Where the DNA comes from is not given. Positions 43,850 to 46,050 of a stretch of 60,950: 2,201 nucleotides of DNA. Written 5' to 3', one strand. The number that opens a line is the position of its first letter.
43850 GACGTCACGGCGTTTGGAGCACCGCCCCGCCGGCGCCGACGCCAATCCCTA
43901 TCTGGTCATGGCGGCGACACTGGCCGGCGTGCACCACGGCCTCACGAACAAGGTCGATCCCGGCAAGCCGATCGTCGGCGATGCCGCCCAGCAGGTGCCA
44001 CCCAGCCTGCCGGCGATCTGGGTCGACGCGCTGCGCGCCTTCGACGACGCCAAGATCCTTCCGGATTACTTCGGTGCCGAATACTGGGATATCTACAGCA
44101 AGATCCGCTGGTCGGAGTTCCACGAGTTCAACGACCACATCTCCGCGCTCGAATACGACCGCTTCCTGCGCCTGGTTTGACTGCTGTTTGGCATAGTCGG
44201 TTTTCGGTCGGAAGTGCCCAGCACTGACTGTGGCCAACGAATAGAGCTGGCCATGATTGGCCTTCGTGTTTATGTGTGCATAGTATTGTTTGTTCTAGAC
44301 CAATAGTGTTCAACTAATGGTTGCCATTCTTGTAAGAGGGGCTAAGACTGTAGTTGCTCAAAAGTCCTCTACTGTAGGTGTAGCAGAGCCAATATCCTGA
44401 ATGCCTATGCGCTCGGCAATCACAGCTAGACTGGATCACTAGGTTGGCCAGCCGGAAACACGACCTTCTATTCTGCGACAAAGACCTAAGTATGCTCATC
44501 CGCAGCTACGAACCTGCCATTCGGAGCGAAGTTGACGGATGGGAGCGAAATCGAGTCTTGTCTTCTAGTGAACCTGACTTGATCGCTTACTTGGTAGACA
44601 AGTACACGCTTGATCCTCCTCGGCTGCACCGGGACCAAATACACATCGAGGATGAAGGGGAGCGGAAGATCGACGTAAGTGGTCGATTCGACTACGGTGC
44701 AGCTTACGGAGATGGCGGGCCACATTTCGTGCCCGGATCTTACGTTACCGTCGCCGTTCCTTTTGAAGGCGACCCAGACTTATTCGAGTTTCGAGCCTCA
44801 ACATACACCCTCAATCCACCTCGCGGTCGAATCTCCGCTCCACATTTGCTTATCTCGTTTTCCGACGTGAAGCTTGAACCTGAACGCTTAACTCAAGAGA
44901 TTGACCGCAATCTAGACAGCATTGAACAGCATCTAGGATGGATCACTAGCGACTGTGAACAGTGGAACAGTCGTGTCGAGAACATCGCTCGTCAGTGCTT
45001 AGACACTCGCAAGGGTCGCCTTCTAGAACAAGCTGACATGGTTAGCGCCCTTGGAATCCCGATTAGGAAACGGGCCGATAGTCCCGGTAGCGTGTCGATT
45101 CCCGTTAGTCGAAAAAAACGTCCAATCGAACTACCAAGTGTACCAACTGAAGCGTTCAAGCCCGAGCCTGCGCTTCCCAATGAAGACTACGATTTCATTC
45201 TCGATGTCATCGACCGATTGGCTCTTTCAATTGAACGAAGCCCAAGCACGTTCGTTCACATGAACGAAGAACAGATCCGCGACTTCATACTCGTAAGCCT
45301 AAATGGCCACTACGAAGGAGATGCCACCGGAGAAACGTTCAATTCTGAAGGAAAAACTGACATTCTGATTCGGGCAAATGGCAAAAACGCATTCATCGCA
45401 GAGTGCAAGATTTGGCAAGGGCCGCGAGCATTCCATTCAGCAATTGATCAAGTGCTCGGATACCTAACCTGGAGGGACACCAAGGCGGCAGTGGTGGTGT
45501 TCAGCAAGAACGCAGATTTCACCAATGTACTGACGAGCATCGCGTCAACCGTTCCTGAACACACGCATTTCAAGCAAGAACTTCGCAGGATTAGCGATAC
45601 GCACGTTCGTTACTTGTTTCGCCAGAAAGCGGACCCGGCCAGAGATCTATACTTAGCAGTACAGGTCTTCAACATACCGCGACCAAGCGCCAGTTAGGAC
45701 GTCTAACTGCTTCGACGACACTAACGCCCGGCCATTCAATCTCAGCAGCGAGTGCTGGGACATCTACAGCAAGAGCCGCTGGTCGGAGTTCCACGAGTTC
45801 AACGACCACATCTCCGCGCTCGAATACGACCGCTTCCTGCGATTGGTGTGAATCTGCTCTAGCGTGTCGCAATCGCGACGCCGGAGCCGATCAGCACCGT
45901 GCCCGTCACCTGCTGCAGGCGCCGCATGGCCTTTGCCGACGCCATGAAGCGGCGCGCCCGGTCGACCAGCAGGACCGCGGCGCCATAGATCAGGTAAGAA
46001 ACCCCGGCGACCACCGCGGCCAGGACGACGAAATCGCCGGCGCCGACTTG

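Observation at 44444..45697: Single cargo gene of the islet: 417-aa protein with an unknown N-terminal region and a PD-(D/E)xK-type C-terminus (candidate one-gene defence/abortive system)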

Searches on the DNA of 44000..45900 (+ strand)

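Call 97: search_rna_families(source=window, start=44000, end=45900, threshold=evalue, max_evalue=1)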
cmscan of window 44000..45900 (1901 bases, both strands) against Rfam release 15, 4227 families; matches with E-value up to 1: 1.
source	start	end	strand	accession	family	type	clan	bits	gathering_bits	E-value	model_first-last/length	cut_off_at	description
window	45223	45267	-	RF04186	mir-278_2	Gene; miRNA;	-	21.2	70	0.23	1-79/79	no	mir-278_2 microRNA precursor family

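Call 98: search_dna_similar(query=window:44181-45748:+, collection=plasmids, mode=distant, max_rows=8)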
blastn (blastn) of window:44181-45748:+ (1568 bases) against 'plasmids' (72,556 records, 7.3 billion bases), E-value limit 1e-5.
Records with a match: 2; places in all: 2; records where one place covers at least 80% of the query: 0.
Best place of each record, by identity: 60-80% 2.
By first word of the organism name: Pseudonocardia 1; Streptomyces 1.
By predicted mobility (MOB-suite, as given by PLSDB): mobilizable 2.
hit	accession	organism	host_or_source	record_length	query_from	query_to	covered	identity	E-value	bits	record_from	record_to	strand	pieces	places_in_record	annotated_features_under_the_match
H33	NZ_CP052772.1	Pseudonocardia alni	Cell culture,soil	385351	1086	1322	15%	67.4%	3e-9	73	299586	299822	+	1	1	hypothetical protein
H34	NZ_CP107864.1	Streptomyces europaeiscabiei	-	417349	1127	1322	13%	70.1%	2e-12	83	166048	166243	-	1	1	hypothetical protein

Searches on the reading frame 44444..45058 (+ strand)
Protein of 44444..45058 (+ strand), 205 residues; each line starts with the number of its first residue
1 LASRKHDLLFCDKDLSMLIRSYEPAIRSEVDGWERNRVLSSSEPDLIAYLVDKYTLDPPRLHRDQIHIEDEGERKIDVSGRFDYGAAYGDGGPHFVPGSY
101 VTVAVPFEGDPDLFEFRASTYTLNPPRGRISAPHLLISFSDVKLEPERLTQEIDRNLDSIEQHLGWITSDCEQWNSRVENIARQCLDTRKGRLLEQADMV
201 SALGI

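Call 77: search_protein_families(library=pfam, alignment_id=A6, max_evalue=10)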
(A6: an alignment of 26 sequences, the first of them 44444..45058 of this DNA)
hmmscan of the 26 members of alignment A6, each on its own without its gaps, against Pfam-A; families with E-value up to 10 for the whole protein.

A. member 1, window:44444-45058:+ (205 aa): 0 families

B. families by the number of members that match (of 26 scanned): 22 families
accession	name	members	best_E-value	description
PF04102.17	SlyX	8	0.0015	SlyX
PF16566.10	CREPT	2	0.0059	Cell-cycle alteration and expression-elevated protein in tumour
PF01442.23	Apolipoprotein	2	0.072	Apolipoprotein A1/A4/E domain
PF02344.20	Myc-LZ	2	0.089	Myc leucine zipper domain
PF00502.25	Phycobilisome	2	0.14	Phycobilisome protein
PF07544.18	Med9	2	0.59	RNA polymerase II transcription mediator complex subunit 9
PF17230.7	DUF5304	1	0.032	Family of unknown function (DUF5304)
PF21335.2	ATPD_C_metazoa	1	0.04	Metazoan delta subunit of F1F0-ATP synthase, C-terminal domain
PF24161.1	CCDC39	1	0.055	Coiled-coil domain-containing protein 39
PF07278.17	DUF1441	1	0.067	Protein of unknown function (DUF1441)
PF04978.18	MST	1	0.067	Mycothiol-S-transferase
PF10615.14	DUF2470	1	0.069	Domain of unknown function (DUF2470)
PF22255.2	Gp44-like_2nd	1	0.072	Baseplate hub protein gp44-like, second domain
PF25026.1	Asd-4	1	0.09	Asd-4-like domain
PF20456.3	DUF6709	1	0.092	Family of unknown function (DUF6709)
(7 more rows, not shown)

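Call 78: search_solved_structures(query=A6, max_evalue=10)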
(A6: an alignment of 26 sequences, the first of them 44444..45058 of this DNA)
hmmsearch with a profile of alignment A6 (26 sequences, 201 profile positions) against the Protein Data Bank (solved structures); distinct sequences matched with E-value up to 10: 26.
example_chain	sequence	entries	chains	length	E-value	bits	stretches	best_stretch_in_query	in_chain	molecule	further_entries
9qgm_8A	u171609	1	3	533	0.0066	19.4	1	26-80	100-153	Photorhabdus luminescens subsp. laumondii TTO1 complete genome segment 6/17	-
7wjt_A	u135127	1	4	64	0.035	17.1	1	130-190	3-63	Isoform 2 of Transmembrane protein 266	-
5z2d_A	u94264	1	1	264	0.14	15.1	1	88-120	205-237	dihydrodipicolinate reductase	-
5z2e_A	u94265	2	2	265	0.14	15.1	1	88-120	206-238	Dihydrodipicolinate reductase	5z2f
8phx_A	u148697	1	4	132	0.17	14.8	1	45-101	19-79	Histidine protein kinase SLN1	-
5ori_A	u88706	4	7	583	0.18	14.7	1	4-73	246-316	Albumin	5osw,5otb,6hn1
9q8u_A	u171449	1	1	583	0.18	14.7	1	4-73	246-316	Albumin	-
1rp3_A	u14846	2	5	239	0.2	14.6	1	19-52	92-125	RNA polymerase sigma factor SIGMA-28 (FliA) | RNA polymerase sigma factor FliA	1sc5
3s84_A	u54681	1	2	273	0.21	14.5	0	144-194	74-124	Apolipoprotein A-IV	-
4luf_A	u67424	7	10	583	0.26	14.2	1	4-73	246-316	Serum albumin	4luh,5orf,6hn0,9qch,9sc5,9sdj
6cfe_A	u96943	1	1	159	0.3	14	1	152-191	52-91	Mutant of Apolipoprotein E3 (APO-E3)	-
9qqd_A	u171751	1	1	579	0.62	13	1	4-72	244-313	Albumin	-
5xau_C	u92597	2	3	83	0.7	12.8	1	138-182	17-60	Laminin subunit gamma-1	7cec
8wdd_A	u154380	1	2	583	1.1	12.2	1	4-74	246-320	Albumin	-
3v03_A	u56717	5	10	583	1.1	12.2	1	4-74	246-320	Serum albumin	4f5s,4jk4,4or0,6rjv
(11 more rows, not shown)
